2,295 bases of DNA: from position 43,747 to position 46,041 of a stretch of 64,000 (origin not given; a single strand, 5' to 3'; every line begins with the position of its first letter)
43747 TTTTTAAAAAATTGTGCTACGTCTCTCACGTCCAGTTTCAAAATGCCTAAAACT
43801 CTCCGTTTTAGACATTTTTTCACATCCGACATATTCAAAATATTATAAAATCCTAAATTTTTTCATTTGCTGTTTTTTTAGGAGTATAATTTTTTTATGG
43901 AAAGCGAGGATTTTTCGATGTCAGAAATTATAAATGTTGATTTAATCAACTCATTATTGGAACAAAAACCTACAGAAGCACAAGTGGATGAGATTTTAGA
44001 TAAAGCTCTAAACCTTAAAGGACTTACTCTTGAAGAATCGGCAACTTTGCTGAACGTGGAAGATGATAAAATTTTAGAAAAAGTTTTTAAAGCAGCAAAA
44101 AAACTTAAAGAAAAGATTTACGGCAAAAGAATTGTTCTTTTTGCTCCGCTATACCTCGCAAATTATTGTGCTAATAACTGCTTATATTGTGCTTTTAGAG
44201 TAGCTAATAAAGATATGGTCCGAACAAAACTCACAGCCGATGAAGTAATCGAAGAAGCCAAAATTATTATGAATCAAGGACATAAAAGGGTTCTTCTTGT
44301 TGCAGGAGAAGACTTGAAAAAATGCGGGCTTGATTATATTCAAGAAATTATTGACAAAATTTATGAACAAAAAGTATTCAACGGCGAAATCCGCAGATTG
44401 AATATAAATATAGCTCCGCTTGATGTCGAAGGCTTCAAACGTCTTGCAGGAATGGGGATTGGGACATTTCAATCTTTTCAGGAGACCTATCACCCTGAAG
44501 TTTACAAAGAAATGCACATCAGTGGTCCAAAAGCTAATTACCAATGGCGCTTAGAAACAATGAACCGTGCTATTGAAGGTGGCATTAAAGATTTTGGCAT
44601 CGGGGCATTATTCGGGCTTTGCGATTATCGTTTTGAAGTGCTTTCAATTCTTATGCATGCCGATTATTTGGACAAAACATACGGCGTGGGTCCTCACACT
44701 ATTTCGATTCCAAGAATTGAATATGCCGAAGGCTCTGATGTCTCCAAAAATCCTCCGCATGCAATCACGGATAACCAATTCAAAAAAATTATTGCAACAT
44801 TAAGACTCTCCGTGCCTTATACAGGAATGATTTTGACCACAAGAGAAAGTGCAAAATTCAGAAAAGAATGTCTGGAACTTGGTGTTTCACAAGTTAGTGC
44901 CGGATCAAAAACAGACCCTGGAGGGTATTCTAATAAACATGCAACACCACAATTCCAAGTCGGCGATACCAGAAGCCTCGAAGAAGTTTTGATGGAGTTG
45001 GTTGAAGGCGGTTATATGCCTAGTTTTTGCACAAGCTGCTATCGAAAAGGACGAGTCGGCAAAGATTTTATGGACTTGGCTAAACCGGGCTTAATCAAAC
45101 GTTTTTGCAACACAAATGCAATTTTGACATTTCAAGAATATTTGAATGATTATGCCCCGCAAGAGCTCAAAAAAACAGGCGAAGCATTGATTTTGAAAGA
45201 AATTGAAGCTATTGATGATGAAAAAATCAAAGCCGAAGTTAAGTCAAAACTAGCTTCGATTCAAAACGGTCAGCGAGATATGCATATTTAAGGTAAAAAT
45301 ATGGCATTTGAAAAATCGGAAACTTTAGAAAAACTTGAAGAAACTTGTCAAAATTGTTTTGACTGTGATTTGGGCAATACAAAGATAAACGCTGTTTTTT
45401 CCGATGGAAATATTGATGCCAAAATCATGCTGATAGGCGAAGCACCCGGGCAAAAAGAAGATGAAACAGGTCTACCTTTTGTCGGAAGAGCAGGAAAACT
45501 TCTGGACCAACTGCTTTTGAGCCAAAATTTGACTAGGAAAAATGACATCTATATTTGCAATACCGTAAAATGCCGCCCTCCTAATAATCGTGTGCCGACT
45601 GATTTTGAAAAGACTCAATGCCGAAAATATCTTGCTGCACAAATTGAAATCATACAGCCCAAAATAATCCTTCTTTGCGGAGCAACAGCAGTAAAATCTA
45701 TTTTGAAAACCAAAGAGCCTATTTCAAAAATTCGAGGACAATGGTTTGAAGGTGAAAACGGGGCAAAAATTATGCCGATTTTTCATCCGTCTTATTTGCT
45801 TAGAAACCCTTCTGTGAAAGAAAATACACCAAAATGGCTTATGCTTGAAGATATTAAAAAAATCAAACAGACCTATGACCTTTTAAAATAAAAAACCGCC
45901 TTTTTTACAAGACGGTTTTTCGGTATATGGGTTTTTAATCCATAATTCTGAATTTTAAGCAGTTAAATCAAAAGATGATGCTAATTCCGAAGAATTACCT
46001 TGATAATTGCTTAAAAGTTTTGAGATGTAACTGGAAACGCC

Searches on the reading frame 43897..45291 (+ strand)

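Call 7: search_protein_families(library=pfam, proteins=[window:43897-45291:+], max_evalue=0.01)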
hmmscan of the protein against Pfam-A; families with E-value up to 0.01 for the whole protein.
window:43897-45291:+ (464 aa): 2 families
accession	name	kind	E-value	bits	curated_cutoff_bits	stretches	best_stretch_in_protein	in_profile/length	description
PF06968.18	BATS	-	7.4e-18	65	22.2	1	270-373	1-87/88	Biotin and Thiamin Synthesis associated domain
PF04055.27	Radical_SAM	-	7e-14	52.8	29.5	1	87-235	3-145/166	Radical SAM superfamily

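Call 8: search_protein_families(library=ncbifam, proteins=[window:43897-45291:+], max_evalue=0.01)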
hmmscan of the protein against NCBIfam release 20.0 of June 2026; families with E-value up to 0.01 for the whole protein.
window:43897-45291:+ (464 aa): 24 families
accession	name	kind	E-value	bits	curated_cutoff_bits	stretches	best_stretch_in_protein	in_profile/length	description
TIGR03955.1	rSAM_HydG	equivalog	6.3e-160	532.6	312.15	1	15-463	19-469/470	[FeFe] hydrogenase H-cluster radical SAM maturase HydG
TIGR02351.2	thiH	equivalog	9.1e-97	324.4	380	1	26-376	22-359/364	2-iminoacetate synthase ThiH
TIGR03910.1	pyrrolys_PylB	equivalog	1.3e-24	86.7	348.2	1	28-226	3-197/347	methylornithine synthase PylB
TIGR04158.1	rSAM_MIA_synth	equivalog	8.6e-21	74.1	400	1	52-367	31-353/368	3-methyl-2-indolic acid synthase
TIGR03956.1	rSAM_HydE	equivalog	7.8e-19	68.1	254.6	1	39-224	7-185/340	[FeFe] hydrogenase H-cluster radical SAM maturase HydE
TIGR00433.2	bioB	equivalog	5.7e-15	55.4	225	1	43-332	3-280/307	biotin synthase BioB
NF005609.0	PRK07360.1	equivalog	9.6e-14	50.9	426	1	26-164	4-138/374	7,8-didemethyl-8-hydroxy-5-deazariboflavin synthase subunit CofH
TIGR03551.1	F420_cofH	equivalog_domain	9.9e-11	41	374.1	1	50-158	6-115/345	5-amino-6-(D-ribitylamino)uracil--L-tyrosine 4-hydroxyphenyl transferase CofH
TIGR03700.1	mena_SCO4494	equivalog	3.6e-09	36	434.55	1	34-158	2-124/351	aminofutalosine synthase MqnE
TIGR03699.1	menaquin_MqnC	equivalog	4.4e-09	35.6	428.1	1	46-158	6-117/342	cyclic dehypoxanthinyl futalosine synthase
NF004580.0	PRK05926.1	equivalog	1.3e-08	34.5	583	1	23-158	8-143/370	hypothetical protein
NF006276.0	PRK08444.1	equivalog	3e-08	33.1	560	1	32-158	2-125/353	aminofutalosine synthase MqnE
TIGR00423.1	TIGR00423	subfamily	4.8e-08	32.6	260.25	1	88-159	12-82/310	CofH family radical SAM protein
NF004884.0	PRK06245.1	equivalog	5.7e-08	32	209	1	85-263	19-202/340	7,8-didemethyl-8-hydroxy-5-deazariboflavin synthase subunit CofG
TIGR03550.1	F420_cofG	equivalog_domain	7.4e-08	31.9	213.35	1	82-263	7-195/322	7,8-didemethyl-8-hydroxy-5-deazariboflavin synthase CofG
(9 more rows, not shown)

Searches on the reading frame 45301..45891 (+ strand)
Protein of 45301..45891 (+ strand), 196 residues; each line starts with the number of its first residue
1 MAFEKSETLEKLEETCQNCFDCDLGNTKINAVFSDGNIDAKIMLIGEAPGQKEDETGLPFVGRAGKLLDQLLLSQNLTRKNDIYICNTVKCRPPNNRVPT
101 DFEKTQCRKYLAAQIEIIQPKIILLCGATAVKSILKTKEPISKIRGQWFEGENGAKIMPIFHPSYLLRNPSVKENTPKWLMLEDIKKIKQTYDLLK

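Call 7: search_protein_families(library=pfam, proteins=[window:45301-45891:+], max_evalue=0.01)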
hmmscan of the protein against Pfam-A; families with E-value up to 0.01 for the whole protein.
window:45301-45891:+ (196 aa): 1 family
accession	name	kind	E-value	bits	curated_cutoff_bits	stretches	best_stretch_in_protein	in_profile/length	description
PF03167.25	UDG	-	6.1e-39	133.8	24.3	1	33-186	1-141/141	Uracil DNA glycosylase superfamily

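Call 8: search_protein_families(library=ncbifam, proteins=[window:45301-45891:+], max_evalue=0.01)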
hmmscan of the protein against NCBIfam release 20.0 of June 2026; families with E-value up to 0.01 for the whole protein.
window:45301-45891:+ (196 aa): 3 families
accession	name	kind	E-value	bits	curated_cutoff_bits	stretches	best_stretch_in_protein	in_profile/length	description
TIGR00758.1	UDG_fam4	subfamily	1.3e-58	197.6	125.3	1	19-190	1-169/173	uracil-DNA glycosylase, family 4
NF040953.1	Arch_udg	equivalog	4e-55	186.2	250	1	9-176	1-175/184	type-4 uracil-DNA glycosylase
TIGR03914.1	UDG_fam_dom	hypoth_equivalog_domain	9.4e-43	146.5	189.95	1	4-185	40-228/231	UdgX family uracil-DNA binding protein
